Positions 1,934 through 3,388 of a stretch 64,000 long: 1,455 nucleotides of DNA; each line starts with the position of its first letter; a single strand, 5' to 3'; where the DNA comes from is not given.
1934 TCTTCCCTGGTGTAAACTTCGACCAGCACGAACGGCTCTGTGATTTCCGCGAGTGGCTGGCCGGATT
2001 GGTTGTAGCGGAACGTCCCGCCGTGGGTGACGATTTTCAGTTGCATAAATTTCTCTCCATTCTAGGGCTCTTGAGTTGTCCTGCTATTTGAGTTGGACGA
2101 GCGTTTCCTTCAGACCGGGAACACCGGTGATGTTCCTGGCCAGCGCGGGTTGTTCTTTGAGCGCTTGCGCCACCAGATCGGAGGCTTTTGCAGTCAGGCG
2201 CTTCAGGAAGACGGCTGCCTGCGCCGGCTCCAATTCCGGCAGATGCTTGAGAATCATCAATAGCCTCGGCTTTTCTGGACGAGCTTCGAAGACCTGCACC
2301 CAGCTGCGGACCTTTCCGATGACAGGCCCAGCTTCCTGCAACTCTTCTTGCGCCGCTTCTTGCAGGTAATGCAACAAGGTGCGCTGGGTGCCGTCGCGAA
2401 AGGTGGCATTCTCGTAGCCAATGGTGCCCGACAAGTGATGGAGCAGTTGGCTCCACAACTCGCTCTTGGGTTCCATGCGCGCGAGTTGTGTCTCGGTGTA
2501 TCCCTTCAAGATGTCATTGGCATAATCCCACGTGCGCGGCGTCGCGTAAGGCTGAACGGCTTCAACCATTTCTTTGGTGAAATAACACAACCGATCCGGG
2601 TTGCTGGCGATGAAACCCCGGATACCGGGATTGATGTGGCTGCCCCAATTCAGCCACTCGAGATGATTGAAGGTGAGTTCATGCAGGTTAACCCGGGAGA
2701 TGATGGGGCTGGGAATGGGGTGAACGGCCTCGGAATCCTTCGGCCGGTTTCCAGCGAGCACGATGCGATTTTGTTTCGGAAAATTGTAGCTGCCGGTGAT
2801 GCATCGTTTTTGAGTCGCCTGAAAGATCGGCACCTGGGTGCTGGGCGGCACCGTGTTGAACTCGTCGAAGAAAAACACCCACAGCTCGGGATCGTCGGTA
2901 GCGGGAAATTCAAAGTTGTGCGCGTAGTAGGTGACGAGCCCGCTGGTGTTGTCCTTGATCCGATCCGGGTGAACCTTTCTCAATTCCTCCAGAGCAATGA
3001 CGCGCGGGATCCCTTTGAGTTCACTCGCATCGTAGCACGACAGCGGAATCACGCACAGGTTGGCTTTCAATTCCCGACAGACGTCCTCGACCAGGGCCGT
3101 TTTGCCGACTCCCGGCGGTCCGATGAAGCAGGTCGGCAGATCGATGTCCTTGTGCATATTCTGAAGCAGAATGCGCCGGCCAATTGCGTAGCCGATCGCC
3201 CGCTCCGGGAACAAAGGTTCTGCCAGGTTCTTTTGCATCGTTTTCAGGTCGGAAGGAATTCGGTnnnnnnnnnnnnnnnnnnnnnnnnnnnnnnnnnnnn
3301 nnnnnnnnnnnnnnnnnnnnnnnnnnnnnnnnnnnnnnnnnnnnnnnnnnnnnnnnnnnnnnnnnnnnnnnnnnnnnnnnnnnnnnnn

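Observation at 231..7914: Phage/plasmid-style replication module: stand-alone FEN, AAA+ ATPase, DnaN clamp, SNF2 helicase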

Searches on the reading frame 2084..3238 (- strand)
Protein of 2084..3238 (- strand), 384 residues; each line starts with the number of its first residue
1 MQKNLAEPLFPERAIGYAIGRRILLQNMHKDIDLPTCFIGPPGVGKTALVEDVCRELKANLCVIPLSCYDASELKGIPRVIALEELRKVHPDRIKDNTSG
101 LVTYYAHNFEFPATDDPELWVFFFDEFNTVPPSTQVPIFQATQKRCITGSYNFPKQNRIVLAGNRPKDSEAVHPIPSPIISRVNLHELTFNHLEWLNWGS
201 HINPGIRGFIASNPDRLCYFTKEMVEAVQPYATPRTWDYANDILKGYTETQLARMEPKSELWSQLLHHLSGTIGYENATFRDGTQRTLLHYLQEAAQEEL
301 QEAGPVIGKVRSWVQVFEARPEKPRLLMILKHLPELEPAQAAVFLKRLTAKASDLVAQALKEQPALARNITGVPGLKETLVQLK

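Call 5: search_protein_families(library=pfam, proteins=[window:2084-3238:-], max_evalue=0.01)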
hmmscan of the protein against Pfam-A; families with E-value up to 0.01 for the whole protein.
window:2084-3238:- (384 aa): 5 families
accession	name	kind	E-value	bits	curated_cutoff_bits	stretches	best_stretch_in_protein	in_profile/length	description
PF07728.20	AAA_5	-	4.5e-07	30.4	22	1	36-148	2-96/139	AAA domain (dynein-related subfamily)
PF00004.35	AAA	-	1.1e-06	29.6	21.2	1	37-70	2-35/131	ATPase family associated with various cellular activities (AAA)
PF13191.12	AAA_16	-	2.6e-05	25.2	32.6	1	39-87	30-75/167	AAA ATPase domain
PF07726.17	AAA_3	-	0.00038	20.8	27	0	92-182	35-128/131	ATPase family associated with various cellular activities (AAA)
PF12775.13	AAA_7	-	0.0043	17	25.8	1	26-62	26-63/181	P-loop containing dynein motor region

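Call 17: find_encoding_contigs(protein=window:2084-3238:-, flank=10000, max_places=4)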
Protein window:2084-3238:- (384 aa): 1 contig read that carries it; 1 place shown.
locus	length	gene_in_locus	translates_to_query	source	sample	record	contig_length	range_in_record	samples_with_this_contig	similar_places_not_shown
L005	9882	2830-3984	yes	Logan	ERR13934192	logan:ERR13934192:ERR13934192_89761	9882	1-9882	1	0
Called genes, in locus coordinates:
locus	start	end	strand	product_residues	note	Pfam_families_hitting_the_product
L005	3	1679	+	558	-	?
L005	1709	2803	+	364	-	PF00712:DNA_pol3_beta, PF02767:DNA_pol3_beta_2, PF02768:DNA_pol3_beta_3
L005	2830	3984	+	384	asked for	PF00004:AAA (weak), PF07728:AAA_5 (weak), PF13191:AAA_16 (faint)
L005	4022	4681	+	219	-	-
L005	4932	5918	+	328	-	PF02739:5_3_exonuc_N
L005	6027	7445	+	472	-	PF01068:DNA_ligase_A_M (weak)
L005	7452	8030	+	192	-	-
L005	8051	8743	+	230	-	-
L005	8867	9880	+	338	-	?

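Call 25: search_protein_families(library=ncbifam, proteins=[window:2084-3238:-], max_evalue=0.01)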
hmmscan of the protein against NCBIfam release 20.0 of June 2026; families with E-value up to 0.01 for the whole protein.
window:2084-3238:- (384 aa): 1 family
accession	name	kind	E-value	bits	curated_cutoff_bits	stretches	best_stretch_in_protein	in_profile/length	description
TIGR00763.1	lon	equivalog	0.0015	17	608.05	1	37-76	357-397/795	endopeptidase La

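Call 26: search_protein_families(library=phrogs, proteins=[window:2084-3238:-], max_evalue=0.001)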
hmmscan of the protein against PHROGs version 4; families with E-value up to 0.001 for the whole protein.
window:2084-3238:- (384 aa): 3 families
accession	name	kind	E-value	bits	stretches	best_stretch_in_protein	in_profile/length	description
phrog_1297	-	other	1.1e-39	137.5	1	33-278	25-252/356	ATPase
phrog_16335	-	other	1.6e-08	35.1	1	40-191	33-170/267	ATPase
phrog_168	-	DNA, RNA and nucleotide metabolism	0.00051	20.8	1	37-191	46-157/314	clamp loader of DNA polymerase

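Call 41: search_dna_similar(query=window:2084-3238:-, collection=phages, mode=protein, max_rows=12)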
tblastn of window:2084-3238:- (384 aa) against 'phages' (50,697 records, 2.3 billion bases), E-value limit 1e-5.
Records with a match: 678; places in all: 678; records where one place covers at least 80% of the query: 12.
Best place of each record, by identity: <60% 678.
By first word of the organism name: Escherichia 209; Pseudomonas 107; Vibrio 55; Klebsiella 55; Salmonella 33; Erwinia 22; Pectobacterium 18; Campylobacter 16; Rhizobium 16; Cronobacter 15; and 33 more.
By host as written in the record: - 80; Escherichia coli 73; Pseudomonas aeruginosa 38; Klebsiella pneumoniae 26; Pseudomonas aeruginosa PAO1 16; Campylobacter jejuni 15; Escherichia coli K-12 14; Escherichia coli K-12 MG1655 12; and 189 more.
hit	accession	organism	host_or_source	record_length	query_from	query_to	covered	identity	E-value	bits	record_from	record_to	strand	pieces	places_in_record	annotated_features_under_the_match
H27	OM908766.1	Salmonella phage S5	Salmonella sp.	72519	40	364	85%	24.0%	2e-13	78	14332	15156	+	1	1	none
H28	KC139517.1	Salmonella phage FSL SP-058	Salmonella enterica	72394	40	351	81%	24.5%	1e-11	72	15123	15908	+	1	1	hypothetical protein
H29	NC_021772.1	Salmonella phage FSL SP-058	Salmonella enterica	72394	40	351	81%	24.5%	1e-11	72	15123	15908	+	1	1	ATPase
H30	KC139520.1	Salmonella phage FSL SP-076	Salmonella enterica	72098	40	351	81%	24.5%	4e-11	71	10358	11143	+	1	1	hypothetical protein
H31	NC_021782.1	Salmonella phage FSL SP-076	Salmonella enterica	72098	40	351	81%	24.5%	4e-11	71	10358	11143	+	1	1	ATPase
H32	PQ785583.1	Salmonella phage As2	Salmonella enterica subsp. enterica ...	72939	40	351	81%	24.5%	5e-11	71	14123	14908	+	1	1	hypothetical protein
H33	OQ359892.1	Salmonella phage vB_SenP_UTK0002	Salmonella enterica subsp. enterica ...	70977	40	351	81%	24.5%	5e-11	71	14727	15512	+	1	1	hypothetical protein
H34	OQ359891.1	Salmonella phage vB_SenP_UTK0001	Salmonella enterica subsp. enterica ...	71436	40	351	81%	24.5%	5e-11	71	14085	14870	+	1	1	hypothetical protein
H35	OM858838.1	Shigella phage B2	Shigella flexneri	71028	40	351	81%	24.5%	5e-11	71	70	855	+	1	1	MoxR-like ATPase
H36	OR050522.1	Salmonella phage SP154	Salmonella enterica subsp. enterica ...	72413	40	364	85%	23.2%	4e-14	80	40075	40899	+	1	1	hypothetical protein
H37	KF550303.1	Escherichia phage 4MG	Escherichia coli K-12 subsr. MG1655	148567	37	274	62%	31.5%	6e-15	82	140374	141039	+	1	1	putative MoxR ATPase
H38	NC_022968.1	Escherichia phage 4MG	Escherichia coli K-12 subsr. MG1655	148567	37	274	62%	31.5%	6e-15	82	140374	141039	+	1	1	ATPase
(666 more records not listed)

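Call 58: search_solved_structures(query=A3, max_evalue=0.1)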
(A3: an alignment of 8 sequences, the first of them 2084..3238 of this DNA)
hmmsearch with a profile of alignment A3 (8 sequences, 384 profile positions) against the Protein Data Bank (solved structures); distinct sequences matched with E-value up to 0.1: 28.
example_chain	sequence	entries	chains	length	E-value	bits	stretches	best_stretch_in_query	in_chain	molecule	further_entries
7p6u_A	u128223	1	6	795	0.002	20.7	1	11-79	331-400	Lon protease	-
3m6a_A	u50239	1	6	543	0.0083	18.6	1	25-79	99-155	ATP-dependent protease La 1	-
7sxo_A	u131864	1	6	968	0.012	18.1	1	36-79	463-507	Lon protease homolog, mitochondrial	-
4ypn_A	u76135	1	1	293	0.047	16.1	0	11-79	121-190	Lon protease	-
7ksl_C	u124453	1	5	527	0.056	15.9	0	36-79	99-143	Lon protease homolog, mitochondrial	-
7ksm_A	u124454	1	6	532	0.057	15.9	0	36-79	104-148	Lon protease homolog, mitochondrial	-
7krz_A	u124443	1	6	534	0.057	15.9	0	36-79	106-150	Lon protease homolog, mitochondrial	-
22ib_A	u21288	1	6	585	0.065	15.7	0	36-79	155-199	Lon protease homolog, mitochondrial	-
8om7_A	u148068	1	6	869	0.074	15.5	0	36-79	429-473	Lon protease homolog, mitochondrial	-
5kne_A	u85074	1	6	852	0.074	15.5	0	26-56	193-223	Heat shock protein 104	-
7ngf_A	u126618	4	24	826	0.076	15.4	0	36-79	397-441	Lon protease homolog, mitochondrial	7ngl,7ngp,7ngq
6n8t_A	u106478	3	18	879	0.079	15.4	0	26-56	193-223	Heat shock protein 104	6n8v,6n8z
7nfy_A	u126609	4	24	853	0.08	15.4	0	36-79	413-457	Lon protease homolog, mitochondrial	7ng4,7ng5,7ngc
31ep_A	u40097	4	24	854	0.08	15.4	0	36-79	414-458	Lon protease homolog, mitochondrial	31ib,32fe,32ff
8ojl_A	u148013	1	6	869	0.08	15.4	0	36-79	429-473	Lon protease homolog, mitochondrial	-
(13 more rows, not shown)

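Call 67: predict_structure(protein=window:2084-3238:-)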
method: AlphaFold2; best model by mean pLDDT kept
length: 384 residues; sequences in the alignment: 1
mean_pLDDT: 43.7   pTM: 0.29
mean pLDDT of the five models: 43.7, 38.6, 32.0, 30.6, 28.5
residues with pLDDT >= 90: 13; 70-90: 57; 50-70: 10; < 50: 304
segments of 3 or more residues with pLDDT < 50: 1-304
pLDDT, mean of each block of 10 residues (from residue 1): 28 28 29 35 40 42 36 35 39 36 28 30 31 33 28 32 29 25 29 28 31 28 34 35 38 40 43 32 39 41 58 74 89 86 87 90 88 79 64
secondary structure, 60 per line:
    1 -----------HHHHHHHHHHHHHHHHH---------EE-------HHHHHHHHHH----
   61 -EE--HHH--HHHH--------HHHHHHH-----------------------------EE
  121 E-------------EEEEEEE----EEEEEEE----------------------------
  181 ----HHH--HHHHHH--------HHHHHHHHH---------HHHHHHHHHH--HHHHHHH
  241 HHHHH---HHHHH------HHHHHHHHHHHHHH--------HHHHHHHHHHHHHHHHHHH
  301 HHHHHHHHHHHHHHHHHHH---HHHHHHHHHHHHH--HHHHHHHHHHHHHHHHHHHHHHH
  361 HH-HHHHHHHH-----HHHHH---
elements in order: H12-28 H47-56 H71-74 H83-89 E119-121 E135-141 E146-152 H190-195 H204-212 H222-231 H234-245 H249-253 H260-273 H282-319 H323-335 H338-362 H364-371 H377-381

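Call 80: find_related_loci(query=A3, collection=metagenome_contigs, flank=10000)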
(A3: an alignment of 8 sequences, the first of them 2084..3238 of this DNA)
Query A3 (384 aa) in metagenome_contigs; peptide patterns used: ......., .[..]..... (x = any residue, [..] = any of these).
436 stretches matched a pattern; 34 encode a relative of the query (tblastn E <= 1e-3); 34 distinct loci.
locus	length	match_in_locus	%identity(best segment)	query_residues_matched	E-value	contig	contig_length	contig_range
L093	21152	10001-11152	99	1-384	0e+0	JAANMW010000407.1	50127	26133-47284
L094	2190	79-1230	94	1-384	0e+0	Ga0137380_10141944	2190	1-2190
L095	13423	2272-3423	93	1-384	0e+0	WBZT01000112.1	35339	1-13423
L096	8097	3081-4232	93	1-384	0e+0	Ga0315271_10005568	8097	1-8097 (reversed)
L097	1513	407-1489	89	1-384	0e+0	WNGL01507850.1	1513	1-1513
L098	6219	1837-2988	84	1-384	0e+0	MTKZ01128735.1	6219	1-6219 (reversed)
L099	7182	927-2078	84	1-384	0e+0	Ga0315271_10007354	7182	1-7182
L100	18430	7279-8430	84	1-384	0e+0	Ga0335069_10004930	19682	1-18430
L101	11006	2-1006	99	50-384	0e+0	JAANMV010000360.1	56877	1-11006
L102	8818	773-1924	84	1-384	0e+0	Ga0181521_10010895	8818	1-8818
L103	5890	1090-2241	83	1-384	0e+0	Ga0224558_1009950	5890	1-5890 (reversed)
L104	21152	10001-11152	83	1-384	0e+0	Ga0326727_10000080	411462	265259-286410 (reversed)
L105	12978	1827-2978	83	1-384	0e+0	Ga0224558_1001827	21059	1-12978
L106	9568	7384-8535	82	1-384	0e+0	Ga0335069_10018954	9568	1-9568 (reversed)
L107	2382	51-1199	77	1-384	0e+0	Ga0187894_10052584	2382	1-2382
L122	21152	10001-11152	83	1-384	0e+0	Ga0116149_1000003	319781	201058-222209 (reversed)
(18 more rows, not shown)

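Call 83: search_protein_families(library=pfam, proteins=[L104:12303-16226:-, L104:16230-17366:-, L122:12011-15268:-, L122:15249-17090:-, L122:17087-18298:-, L122:18295-21150:-, L093:12935-14203:-, L093:15491-16798:-, L105:6704-9217:-, L105:9806-12244:-], max_evalue=0.0001)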
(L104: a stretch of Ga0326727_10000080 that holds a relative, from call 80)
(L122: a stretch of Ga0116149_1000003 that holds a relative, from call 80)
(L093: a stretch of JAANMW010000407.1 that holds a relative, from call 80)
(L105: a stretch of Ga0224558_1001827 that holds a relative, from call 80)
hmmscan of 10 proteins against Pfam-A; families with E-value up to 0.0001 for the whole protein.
L104:12303-16226:- (1307 aa): 3 families
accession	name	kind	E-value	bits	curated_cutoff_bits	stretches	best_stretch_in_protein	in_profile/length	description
PF06745.19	ATPase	-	3.7e-30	105.4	26.6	2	352-604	2-229/231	KaiC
PF09848.15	SLFN-g3_helicase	-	6.7e-05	22.8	24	0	385-558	2-142/354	Schlafen group 3, DNA/RNA helicase domain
PF25199.1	nSTAND_NTPase5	-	7.3e-05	23.1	34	0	382-425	39-83/145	Novel STAND NTPase 5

L104:16230-17366:- (378 aa): 0 families

L122:12011-15268:- (1085 aa): 1 family
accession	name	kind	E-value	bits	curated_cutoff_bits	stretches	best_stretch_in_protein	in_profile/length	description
PF04851.21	ResIII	-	2.3e-06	28.1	22.5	1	9-91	4-85/164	Type III restriction enzyme, res subunit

L122:15249-17090:- (613 aa): 1 family
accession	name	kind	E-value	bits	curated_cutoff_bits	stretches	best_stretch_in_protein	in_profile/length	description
PF13091.12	PLDc_2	-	5.5e-06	26.7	27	0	314-354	80-116/132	PLD-like domain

L122:17087-18298:- (403 aa): 1 family
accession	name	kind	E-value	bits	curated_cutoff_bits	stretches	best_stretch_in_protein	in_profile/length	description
PF19888.4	DUF6361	-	4.6e-16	59.2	25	1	27-137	27-138/388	Family of unknown function (DUF6361)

L122:18295-21150:- (951 aa): 0 families

L093:12935-14203:- (422 aa): 0 families

L093:15491-16798:- (435 aa): 1 family
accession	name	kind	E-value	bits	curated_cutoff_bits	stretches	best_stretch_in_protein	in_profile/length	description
PF02321.23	OEP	-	1.1e-07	32.3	22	0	106-195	92-181/187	Outer membrane efflux protein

L105:6704-9217:- (837 aa): 2 families
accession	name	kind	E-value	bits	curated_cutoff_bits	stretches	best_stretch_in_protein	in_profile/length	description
PF00012.26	HSP70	-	8.5e-73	246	20.6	1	8-378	2-377/599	Hsp70 protein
PF06723.19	MreB_Mbl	-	4.1e-14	52.6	27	1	7-202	3-178/327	MreB/Mbl protein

L105:9806-12244:- (812 aa): 1 family
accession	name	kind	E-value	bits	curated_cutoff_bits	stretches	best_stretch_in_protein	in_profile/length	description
PF13342.12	Toprim_Crpt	-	1.3e-17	64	32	1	54-112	2-60/60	C-terminal repeat of topoisomerase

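Call 87: search_protein_families(library=ncbifam, proteins=[L100:15222-17780:+, L005:6027-7445:+, L005:7452-8030:+, L005:8051-8743:+], max_evalue=0.01)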
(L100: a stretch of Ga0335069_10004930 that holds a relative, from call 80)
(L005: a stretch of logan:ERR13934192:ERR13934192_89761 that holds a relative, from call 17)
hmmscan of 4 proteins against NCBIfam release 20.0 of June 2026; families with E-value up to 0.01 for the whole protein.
L100:15222-17780:+ (853 aa): 0 families

L005:6027-7445:+ (472 aa): 5 families
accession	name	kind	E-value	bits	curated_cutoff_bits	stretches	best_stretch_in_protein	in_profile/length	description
TIGR02779.1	NHEJ_ligase_lig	equivalog_domain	4.8e-09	35.9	227.75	1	143-316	94-273/302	non-homologous end-joining DNA ligase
NF006078.0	PRK08224.1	equivalog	1.2e-07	31.1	296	1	210-384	174-344/350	ATP-dependent DNA ligase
NF007210.0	PRK09632.1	equivalog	2.9e-07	29.2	989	1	142-317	567-751/781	ATP-dependent DNA ligase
NF006592.0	PRK09125.1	equivalog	2.1e-05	23.7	200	1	165-269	128-238/283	DNA ligase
TIGR00574.1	dnl1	superfamily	0.0028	16.4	217.8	1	153-371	289-517/527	ATP-dependent DNA ligase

L005:7452-8030:+ (192 aa): 0 families

L005:8051-8743:+ (230 aa): 0 families
